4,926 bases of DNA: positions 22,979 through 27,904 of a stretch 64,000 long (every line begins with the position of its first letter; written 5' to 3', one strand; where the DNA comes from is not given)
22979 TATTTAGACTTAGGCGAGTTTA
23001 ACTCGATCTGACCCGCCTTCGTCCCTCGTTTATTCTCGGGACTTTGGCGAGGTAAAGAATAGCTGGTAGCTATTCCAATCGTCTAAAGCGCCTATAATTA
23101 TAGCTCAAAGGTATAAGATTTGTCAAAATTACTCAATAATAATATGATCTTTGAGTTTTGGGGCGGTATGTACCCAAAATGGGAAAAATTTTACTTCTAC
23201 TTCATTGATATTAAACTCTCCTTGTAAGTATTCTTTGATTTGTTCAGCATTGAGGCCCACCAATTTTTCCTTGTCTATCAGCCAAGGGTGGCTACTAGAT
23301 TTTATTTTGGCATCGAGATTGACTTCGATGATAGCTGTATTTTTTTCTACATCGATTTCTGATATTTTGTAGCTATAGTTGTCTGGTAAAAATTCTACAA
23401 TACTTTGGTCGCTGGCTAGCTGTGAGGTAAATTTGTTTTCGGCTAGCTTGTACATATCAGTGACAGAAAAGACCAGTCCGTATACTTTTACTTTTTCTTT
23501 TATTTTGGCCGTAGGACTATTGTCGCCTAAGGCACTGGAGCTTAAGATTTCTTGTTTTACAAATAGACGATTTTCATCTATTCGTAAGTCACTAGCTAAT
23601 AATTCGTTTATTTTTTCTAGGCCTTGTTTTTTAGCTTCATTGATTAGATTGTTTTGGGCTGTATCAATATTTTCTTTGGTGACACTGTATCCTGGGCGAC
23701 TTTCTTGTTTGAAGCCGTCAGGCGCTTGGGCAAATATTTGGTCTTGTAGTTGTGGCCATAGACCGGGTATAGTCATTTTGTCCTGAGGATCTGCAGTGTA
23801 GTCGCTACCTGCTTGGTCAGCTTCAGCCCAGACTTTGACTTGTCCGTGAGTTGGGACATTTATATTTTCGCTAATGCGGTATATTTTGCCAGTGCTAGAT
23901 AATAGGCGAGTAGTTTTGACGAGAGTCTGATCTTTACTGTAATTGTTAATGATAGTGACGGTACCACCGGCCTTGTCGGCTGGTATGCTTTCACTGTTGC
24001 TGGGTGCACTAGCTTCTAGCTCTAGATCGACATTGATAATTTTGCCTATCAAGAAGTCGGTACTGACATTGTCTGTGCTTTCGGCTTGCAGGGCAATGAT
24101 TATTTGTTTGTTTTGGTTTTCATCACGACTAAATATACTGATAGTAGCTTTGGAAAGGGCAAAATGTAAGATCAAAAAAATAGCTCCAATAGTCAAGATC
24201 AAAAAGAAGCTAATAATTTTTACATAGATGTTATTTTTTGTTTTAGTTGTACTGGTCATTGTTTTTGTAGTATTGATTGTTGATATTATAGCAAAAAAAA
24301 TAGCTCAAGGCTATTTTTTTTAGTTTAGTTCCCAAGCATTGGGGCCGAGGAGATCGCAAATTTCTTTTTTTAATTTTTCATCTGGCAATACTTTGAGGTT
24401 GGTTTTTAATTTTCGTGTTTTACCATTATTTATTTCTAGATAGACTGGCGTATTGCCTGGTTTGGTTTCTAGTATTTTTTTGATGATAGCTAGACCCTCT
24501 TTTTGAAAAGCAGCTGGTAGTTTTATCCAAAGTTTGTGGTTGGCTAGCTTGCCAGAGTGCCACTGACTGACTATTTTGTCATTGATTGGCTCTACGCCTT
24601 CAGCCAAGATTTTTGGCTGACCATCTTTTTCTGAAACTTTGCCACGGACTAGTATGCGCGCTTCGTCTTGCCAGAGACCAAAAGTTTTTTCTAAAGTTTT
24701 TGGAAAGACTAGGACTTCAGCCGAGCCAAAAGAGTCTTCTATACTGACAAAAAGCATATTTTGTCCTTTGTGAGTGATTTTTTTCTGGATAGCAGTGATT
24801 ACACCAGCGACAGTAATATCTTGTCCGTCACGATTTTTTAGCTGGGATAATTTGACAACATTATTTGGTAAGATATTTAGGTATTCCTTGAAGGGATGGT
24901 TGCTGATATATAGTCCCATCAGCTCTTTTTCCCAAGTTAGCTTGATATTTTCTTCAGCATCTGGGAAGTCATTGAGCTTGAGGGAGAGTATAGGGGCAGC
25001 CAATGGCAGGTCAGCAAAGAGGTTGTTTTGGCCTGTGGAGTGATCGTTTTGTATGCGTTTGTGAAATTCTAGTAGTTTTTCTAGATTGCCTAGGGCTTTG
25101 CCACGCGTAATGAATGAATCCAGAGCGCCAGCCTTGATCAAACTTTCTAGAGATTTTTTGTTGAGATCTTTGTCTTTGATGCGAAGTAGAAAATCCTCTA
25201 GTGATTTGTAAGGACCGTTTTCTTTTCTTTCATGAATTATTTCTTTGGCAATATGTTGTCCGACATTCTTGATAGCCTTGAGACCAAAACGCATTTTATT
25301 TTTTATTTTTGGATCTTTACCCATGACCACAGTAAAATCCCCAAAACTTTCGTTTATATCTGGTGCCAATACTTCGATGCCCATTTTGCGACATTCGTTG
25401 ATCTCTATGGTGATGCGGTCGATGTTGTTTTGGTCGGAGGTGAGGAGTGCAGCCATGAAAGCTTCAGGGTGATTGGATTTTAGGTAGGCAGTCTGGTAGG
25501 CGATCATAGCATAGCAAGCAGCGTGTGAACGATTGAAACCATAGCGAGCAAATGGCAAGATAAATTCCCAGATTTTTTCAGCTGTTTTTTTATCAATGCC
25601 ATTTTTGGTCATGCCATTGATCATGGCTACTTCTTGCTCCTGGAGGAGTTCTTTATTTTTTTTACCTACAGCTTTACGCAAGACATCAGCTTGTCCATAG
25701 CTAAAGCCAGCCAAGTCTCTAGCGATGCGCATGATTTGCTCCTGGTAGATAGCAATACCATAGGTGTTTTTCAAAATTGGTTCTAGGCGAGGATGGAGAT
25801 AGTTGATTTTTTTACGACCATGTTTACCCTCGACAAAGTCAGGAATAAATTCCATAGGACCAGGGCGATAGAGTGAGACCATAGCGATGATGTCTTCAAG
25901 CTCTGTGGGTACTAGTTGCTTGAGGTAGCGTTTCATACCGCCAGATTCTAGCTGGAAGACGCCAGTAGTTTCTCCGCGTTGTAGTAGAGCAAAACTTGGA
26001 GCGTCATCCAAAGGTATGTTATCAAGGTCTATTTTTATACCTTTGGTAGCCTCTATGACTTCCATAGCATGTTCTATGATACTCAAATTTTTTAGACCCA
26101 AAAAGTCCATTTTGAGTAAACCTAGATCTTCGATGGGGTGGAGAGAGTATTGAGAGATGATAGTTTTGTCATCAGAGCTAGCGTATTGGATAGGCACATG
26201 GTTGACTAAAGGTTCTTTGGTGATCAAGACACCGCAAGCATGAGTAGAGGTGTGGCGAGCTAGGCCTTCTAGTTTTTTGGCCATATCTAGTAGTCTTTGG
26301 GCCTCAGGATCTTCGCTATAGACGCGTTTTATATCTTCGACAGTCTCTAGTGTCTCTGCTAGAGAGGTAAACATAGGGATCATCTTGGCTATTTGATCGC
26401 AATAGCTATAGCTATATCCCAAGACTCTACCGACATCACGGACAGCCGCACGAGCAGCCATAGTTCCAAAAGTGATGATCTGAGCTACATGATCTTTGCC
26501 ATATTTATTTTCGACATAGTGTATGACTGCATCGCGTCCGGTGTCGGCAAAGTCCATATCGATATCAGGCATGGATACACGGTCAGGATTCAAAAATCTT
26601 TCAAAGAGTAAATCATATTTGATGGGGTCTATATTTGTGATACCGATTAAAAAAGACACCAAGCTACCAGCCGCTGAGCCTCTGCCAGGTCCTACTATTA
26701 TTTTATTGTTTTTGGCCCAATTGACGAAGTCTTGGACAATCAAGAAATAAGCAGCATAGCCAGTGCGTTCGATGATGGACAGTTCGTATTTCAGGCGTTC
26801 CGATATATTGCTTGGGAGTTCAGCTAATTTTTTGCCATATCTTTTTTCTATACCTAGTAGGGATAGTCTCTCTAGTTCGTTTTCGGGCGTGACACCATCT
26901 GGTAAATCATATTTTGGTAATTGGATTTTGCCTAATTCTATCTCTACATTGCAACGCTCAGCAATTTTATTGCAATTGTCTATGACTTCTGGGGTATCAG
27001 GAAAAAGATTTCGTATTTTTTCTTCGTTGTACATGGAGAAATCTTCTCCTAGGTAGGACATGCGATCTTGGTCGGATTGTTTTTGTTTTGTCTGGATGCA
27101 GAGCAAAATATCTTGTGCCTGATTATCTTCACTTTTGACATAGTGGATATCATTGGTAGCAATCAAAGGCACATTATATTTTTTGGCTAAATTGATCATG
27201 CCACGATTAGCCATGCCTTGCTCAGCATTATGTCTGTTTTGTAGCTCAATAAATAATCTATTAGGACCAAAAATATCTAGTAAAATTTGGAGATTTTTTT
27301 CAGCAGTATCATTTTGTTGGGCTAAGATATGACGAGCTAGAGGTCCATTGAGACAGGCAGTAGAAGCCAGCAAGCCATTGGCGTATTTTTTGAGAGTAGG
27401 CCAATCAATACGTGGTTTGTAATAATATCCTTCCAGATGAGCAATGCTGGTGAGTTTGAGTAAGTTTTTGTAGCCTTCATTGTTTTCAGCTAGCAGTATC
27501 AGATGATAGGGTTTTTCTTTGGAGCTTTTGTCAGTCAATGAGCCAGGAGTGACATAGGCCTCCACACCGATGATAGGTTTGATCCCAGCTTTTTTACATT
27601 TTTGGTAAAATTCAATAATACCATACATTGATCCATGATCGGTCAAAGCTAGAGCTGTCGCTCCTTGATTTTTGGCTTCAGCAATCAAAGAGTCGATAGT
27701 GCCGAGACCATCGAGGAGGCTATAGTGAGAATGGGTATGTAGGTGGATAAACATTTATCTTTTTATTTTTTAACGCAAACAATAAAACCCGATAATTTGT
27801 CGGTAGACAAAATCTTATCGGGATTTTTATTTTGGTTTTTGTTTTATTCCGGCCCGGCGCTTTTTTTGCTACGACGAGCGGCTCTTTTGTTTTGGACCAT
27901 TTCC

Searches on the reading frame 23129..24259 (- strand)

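Call 58: search_protein_families(library=pfam, proteins=[window:23129-24259:-], max_evalue=0.0001)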
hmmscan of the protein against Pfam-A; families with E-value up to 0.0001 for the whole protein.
window:23129-24259:- (376 aa): 0 families

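Call 59: search_protein_families(library=pfam, proteins=[window:23129-24259:-], max_evalue=0.01)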
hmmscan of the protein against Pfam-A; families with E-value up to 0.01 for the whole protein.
window:23129-24259:- (376 aa): 1 family
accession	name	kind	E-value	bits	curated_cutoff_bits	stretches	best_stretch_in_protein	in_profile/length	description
PF21110.3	GlxA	-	0.00025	22.1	27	0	97-174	2-97/105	GlxA beta barrel domain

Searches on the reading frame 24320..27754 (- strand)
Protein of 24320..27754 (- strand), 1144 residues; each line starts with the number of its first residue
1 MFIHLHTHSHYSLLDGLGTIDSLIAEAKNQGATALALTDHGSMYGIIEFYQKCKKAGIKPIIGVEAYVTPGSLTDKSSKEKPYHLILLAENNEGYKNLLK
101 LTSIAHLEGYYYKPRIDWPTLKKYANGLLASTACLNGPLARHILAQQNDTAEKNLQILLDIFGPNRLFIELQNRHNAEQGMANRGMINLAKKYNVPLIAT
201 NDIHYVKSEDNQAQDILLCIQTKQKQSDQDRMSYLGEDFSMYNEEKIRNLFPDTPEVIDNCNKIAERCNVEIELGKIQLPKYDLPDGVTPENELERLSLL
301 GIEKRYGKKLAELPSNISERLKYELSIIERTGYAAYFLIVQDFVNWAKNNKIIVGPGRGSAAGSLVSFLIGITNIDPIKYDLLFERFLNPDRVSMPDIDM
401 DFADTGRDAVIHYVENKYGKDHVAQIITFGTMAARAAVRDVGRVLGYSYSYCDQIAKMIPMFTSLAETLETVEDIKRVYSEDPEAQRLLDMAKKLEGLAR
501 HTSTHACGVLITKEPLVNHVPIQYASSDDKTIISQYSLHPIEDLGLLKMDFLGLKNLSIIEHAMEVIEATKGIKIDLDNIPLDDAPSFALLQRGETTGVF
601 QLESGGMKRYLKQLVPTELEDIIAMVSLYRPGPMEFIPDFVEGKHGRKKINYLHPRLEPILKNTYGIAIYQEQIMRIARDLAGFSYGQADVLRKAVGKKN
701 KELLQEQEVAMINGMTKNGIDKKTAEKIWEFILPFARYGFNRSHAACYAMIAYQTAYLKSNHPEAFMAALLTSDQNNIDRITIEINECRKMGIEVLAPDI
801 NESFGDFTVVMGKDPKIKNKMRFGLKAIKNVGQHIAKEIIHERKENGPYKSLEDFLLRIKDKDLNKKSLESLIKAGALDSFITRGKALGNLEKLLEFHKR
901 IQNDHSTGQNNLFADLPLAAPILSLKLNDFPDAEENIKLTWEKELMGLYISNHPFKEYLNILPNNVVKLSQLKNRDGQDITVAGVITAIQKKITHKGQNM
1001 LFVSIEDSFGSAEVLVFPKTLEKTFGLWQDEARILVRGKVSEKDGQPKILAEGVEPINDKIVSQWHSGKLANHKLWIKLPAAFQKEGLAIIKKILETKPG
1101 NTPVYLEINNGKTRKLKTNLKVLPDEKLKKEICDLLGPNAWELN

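Call 92: search_protein_families(library=pfam, proteins=[window:24320-27754:-], max_evalue=0.001)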
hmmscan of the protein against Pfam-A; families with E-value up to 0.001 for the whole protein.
window:24320-27754:- (1144 aa): 6 families
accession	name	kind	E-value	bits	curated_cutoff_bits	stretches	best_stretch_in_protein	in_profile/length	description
PF07733.18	DNA_pol3_alpha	-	9e-103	343.8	23.9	1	293-553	2-260/260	Bacterial DNA polymerase III alpha NTPase domain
PF17657.6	DNA_pol3_finger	-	2.3e-63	212.9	22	1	556-719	1-166/166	Bacterial DNA polymerase III alpha subunit finger domain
PF02811.25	PHP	-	9.2e-56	189.1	26.4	1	4-173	1-163/164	PHP domain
PF14579.12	HHH_6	-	6.6e-29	100.4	25.6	1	792-881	1-83/90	Helix-hairpin-helix motif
PF01336.31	tRNA_anti-codon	-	1.1e-11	44.9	27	1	980-1057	1-75/75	OB-fold nucleic acid binding domain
PF12836.13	HHH_3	-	1.9e-05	25.1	27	1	825-856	16-47/65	Helix-hairpin-helix motif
